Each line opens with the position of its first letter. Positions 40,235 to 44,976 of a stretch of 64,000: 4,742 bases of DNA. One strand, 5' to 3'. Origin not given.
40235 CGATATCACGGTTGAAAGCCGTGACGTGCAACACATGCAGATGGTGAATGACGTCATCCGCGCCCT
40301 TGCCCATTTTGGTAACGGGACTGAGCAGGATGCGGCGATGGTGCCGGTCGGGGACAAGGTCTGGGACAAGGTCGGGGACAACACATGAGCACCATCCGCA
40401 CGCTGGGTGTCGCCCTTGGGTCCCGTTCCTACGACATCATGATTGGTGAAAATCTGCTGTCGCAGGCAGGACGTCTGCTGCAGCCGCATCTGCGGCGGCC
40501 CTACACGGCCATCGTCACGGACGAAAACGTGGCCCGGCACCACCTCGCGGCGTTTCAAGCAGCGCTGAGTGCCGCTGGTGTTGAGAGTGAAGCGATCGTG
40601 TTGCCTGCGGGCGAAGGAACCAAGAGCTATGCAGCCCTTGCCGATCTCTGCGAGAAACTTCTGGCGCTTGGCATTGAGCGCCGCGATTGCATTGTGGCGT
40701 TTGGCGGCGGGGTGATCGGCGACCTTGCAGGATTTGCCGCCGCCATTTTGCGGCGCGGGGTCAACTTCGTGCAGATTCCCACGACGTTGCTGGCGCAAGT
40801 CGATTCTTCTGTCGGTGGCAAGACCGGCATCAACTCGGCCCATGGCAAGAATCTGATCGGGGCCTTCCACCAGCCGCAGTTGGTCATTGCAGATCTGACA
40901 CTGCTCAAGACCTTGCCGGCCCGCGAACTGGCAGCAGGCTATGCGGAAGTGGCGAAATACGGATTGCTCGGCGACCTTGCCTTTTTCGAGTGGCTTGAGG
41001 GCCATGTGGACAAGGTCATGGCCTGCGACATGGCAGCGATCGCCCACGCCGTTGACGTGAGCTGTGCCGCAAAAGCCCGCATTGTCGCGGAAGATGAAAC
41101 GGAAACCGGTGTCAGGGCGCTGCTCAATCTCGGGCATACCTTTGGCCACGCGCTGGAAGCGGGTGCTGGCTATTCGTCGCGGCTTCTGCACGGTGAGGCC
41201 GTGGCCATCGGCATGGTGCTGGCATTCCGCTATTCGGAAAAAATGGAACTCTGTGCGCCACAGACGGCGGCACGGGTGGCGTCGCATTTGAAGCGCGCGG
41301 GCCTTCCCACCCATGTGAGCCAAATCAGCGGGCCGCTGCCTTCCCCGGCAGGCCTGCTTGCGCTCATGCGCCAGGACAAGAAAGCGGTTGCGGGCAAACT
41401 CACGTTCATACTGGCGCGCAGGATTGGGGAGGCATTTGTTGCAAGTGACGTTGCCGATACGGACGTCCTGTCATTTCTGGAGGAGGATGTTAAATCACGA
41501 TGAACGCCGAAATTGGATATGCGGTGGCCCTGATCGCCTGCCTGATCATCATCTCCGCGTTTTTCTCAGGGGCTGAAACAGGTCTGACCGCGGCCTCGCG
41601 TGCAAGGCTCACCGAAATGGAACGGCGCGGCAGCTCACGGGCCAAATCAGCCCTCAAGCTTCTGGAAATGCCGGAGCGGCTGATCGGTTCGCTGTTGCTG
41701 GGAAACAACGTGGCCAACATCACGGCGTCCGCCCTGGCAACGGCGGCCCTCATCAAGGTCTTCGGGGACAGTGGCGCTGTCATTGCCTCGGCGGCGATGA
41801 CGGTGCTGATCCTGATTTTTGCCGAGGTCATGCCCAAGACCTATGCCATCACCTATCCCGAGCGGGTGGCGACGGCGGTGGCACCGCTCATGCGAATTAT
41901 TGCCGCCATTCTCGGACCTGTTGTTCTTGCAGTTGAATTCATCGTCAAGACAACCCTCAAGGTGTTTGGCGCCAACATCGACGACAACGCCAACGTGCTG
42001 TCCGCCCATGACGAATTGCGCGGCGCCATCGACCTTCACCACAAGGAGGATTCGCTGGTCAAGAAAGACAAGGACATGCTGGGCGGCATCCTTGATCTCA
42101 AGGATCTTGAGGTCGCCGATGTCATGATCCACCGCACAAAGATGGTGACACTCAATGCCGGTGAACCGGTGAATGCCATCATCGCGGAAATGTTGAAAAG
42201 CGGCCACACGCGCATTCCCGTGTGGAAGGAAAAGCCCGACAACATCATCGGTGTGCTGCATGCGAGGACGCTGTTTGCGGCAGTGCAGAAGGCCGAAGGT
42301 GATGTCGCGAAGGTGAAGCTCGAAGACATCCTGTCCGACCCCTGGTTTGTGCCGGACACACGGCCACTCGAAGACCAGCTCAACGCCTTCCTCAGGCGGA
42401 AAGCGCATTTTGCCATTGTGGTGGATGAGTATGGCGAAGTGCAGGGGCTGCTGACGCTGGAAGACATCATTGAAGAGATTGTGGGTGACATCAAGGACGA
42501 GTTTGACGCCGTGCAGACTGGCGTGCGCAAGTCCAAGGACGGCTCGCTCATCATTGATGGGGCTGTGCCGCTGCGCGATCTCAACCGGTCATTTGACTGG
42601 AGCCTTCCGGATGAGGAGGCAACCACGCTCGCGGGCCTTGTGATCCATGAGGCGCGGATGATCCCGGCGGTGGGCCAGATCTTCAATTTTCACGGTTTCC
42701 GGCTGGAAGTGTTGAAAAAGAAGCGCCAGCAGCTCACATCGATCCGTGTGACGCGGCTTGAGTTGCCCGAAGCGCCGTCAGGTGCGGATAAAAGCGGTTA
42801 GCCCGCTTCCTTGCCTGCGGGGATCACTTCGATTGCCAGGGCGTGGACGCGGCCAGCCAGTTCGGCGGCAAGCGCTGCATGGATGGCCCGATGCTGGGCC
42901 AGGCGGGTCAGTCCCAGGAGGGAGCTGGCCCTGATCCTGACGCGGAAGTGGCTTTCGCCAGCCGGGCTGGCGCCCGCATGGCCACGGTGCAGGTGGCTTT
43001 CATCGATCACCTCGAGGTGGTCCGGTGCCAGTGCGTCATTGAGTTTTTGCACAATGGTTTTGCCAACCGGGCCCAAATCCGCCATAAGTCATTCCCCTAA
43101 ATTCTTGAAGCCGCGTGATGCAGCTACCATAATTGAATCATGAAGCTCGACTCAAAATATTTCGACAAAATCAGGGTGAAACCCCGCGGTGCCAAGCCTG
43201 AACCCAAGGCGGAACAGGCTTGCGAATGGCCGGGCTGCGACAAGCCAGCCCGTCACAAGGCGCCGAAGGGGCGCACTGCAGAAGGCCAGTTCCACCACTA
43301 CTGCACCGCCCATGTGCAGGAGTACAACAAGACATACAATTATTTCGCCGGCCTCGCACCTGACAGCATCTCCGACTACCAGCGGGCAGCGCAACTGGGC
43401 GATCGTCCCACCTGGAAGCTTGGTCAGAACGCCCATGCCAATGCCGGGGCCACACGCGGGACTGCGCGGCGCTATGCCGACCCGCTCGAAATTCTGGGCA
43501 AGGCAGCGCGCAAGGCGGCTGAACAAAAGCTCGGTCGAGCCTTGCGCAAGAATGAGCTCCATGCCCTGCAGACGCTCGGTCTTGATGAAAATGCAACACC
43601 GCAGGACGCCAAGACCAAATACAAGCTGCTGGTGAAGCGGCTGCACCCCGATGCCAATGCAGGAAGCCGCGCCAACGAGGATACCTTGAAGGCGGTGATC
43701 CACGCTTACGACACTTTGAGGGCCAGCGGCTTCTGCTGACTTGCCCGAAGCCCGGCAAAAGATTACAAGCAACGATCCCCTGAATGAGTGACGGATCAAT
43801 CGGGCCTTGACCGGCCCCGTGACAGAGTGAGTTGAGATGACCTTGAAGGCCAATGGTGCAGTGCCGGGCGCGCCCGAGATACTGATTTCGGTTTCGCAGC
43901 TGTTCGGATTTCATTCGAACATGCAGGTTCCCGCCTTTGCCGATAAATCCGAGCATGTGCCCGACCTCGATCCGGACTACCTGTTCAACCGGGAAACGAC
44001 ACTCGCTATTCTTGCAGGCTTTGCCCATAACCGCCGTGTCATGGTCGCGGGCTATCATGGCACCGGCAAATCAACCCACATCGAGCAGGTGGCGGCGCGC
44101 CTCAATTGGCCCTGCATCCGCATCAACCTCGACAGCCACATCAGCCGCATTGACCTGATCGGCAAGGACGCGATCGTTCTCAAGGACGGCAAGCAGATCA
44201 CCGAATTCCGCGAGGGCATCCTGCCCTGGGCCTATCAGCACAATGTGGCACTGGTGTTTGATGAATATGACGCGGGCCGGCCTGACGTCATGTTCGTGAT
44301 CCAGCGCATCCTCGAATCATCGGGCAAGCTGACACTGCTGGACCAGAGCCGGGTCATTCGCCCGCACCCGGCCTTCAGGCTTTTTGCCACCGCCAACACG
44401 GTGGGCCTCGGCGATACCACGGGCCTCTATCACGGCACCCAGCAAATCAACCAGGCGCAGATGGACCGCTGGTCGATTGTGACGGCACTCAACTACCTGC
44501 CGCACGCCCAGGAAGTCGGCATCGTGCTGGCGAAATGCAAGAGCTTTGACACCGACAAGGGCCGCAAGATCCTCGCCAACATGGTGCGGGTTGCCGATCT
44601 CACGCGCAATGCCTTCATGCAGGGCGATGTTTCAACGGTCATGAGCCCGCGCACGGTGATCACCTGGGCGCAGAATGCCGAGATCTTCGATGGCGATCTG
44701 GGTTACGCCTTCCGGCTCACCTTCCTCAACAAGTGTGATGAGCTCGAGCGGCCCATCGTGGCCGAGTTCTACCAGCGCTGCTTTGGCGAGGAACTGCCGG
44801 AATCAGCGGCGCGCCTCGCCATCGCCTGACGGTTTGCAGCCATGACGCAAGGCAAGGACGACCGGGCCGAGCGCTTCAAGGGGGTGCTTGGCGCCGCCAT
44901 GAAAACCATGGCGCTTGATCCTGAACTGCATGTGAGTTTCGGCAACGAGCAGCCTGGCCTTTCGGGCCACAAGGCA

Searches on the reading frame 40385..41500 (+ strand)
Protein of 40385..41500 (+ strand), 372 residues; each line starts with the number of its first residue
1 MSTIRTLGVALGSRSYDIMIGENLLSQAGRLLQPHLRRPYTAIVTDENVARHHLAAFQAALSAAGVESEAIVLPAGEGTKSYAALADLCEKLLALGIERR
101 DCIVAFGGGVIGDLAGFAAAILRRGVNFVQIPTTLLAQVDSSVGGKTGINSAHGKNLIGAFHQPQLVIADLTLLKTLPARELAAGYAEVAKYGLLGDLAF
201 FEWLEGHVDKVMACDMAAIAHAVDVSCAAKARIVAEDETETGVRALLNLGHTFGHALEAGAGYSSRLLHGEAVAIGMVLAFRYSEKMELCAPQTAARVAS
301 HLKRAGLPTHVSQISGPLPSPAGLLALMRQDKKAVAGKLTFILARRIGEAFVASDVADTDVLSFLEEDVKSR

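Call 62: search_protein_families(library=pfam, proteins=[window:40385-41500:+], max_evalue=0.00001)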
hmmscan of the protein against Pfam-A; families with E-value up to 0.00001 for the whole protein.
window:40385-41500:+ (372 aa): 4 families
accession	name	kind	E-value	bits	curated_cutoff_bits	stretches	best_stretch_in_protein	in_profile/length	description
PF01761.26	DHQ_synthase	-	9.6e-47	157.8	24.2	1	71-183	2-114/115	3-dehydroquinate synthase N-terminal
PF24621.2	DHQS_C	-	5.3e-46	156.6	27.6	1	185-334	1-144/144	3-dehydroquinate synthase C-terminal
PF13685.12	Fe-ADH_2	-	4.3e-10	40.2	28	1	20-176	2-147/149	Iron-containing alcohol dehydrogenase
PF00465.25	Fe-ADH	-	5.2e-08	33.1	31.3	1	18-135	4-131/168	Iron-containing alcohol dehydrogenase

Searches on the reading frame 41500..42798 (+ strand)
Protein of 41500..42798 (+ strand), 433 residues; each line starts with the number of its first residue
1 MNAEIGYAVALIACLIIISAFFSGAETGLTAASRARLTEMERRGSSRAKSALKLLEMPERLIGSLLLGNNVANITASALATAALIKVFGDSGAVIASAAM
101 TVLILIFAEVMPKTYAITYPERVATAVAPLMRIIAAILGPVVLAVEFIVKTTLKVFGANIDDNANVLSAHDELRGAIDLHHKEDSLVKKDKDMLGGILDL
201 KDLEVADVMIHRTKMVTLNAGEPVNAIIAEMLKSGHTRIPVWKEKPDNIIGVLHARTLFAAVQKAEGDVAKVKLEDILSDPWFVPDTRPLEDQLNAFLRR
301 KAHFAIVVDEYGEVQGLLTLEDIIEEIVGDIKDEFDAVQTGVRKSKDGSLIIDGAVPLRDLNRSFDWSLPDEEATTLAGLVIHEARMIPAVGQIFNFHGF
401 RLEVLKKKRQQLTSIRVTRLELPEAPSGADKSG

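Call 62: search_protein_families(library=pfam, proteins=[window:41500-42798:+], max_evalue=0.00001)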
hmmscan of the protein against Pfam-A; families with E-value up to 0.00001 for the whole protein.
window:41500-42798:+ (433 aa): 3 families
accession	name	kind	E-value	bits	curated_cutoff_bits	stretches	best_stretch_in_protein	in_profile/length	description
PF01595.25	CNNM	-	9.3e-47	159.5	28.4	1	12-186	3-177/181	Cyclin M transmembrane N-terminal domain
PF03471.22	CorC_HlyC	-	3e-21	75.7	27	1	344-420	2-80/81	Transporter associated domain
PF00571.33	CBS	-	2.6e-16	60.1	24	2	276-328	3-56/57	CBS domain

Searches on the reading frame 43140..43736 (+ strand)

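Call 62: search_protein_families(library=pfam, proteins=[window:43140-43736:+], max_evalue=0.00001)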
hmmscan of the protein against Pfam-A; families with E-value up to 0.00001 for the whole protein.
window:43140-43736:+ (199 aa): 1 family
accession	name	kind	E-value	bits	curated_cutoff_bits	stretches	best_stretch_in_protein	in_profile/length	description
PF00226.36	DnaJ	-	8.4e-09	35.9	27.8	1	144-194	4-54/63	DnaJ domain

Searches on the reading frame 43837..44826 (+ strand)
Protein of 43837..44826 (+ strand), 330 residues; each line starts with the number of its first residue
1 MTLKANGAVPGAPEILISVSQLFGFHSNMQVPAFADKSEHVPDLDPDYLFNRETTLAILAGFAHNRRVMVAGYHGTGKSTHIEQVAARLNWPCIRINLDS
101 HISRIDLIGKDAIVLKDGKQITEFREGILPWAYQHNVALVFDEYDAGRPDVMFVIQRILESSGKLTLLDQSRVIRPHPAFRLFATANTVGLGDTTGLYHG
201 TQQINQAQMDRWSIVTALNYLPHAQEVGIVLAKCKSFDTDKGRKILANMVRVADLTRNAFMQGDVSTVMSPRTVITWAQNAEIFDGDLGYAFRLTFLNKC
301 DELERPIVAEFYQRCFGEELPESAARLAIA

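Call 62: search_protein_families(library=pfam, proteins=[window:43837-44826:+], max_evalue=0.00001)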
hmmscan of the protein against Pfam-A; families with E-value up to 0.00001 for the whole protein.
window:43837-44826:+ (330 aa): 2 families
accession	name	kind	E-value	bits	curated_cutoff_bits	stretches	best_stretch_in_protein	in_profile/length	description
PF07728.20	AAA_5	-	1e-09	39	22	1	68-192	2-126/139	AAA domain (dynein-related subfamily)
PF12556.13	CobS_N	-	7.6e-09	35.6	22.2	1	11-41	4-34/34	Cobaltochelatase CobS subunit N terminal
